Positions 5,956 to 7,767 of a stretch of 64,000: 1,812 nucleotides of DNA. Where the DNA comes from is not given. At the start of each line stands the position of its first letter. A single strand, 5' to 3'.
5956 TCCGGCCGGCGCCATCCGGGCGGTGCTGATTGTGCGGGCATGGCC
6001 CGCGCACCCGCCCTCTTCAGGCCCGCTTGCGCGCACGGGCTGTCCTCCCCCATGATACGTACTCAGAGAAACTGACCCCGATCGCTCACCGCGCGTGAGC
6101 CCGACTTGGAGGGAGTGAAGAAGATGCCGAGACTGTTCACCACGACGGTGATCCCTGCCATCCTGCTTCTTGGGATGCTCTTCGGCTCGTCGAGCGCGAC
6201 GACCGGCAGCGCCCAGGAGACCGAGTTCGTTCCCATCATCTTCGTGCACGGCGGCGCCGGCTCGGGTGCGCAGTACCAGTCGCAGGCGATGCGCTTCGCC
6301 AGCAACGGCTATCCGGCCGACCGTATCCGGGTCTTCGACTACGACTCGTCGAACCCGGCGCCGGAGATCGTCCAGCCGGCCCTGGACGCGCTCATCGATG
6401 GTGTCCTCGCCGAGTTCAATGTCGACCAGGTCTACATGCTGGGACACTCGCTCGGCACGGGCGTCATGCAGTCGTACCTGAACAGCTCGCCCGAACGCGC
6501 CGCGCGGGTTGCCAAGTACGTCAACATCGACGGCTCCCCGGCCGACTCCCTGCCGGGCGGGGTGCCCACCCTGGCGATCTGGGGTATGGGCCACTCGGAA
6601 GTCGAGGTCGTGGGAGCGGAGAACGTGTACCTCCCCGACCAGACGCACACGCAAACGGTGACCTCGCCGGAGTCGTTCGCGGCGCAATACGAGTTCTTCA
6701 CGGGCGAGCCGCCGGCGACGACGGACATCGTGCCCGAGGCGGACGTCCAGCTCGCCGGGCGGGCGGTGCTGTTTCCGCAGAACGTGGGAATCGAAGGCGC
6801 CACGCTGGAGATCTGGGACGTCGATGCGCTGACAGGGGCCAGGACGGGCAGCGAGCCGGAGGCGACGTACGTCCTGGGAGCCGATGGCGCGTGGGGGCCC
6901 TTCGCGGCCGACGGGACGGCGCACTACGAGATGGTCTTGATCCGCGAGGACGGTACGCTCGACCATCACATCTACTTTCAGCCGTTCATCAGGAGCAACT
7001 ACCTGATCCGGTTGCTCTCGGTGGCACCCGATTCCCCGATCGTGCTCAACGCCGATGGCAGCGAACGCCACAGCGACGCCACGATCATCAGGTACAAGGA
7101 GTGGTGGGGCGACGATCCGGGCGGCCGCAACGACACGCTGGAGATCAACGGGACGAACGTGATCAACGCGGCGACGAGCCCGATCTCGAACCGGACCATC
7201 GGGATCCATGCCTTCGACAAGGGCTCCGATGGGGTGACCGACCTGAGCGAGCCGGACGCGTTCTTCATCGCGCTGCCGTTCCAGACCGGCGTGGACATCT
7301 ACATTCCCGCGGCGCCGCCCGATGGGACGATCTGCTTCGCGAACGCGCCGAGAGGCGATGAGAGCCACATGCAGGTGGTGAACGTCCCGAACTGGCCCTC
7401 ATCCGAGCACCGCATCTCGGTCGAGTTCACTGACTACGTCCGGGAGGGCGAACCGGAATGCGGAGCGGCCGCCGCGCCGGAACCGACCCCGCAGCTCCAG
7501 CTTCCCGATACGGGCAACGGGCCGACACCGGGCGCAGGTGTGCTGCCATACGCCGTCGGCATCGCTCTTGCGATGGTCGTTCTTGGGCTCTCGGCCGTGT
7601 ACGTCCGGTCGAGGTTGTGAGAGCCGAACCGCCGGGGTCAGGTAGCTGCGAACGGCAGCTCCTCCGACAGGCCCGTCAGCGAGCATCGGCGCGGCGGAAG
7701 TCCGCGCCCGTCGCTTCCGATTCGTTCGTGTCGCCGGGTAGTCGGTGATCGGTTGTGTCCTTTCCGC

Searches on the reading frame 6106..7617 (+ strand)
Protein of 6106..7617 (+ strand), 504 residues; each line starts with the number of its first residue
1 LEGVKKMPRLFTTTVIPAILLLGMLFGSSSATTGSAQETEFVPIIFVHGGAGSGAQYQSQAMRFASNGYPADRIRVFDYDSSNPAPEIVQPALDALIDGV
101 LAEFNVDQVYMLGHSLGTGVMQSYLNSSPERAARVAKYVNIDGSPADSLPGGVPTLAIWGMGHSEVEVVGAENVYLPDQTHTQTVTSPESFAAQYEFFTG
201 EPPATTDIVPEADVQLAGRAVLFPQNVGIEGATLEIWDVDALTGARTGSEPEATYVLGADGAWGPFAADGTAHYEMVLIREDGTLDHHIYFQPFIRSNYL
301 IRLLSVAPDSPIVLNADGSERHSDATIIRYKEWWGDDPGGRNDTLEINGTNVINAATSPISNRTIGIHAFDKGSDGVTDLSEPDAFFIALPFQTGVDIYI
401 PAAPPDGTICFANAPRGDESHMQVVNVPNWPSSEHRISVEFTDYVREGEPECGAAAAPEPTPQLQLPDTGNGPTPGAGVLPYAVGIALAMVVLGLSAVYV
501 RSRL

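Call 45: search_protein_families(library=pfam, proteins=[window:6106-7617:+], max_evalue=0.001)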
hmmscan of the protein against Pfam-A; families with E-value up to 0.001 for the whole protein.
window:6106-7617:+ (504 aa): 4 families
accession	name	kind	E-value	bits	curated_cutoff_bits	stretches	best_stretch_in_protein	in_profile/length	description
PF18067.7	Lipase_C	-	3.3e-29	101.8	27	1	213-306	2-94/96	Lipase C-terminal domain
PF21768.3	AF_1763-like_C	-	4.8e-26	91.8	27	1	327-443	2-120/120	AF_1763-like, C-terminal domain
PF00561.26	Abhydrolase_1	-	4.4e-07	30.2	25.8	1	43-135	2-97/245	alpha/beta hydrolase fold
PF06028.17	DUF915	-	0.00044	20.1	22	0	95-144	91-142/255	Alpha/beta hydrolase of unknown function (DUF915)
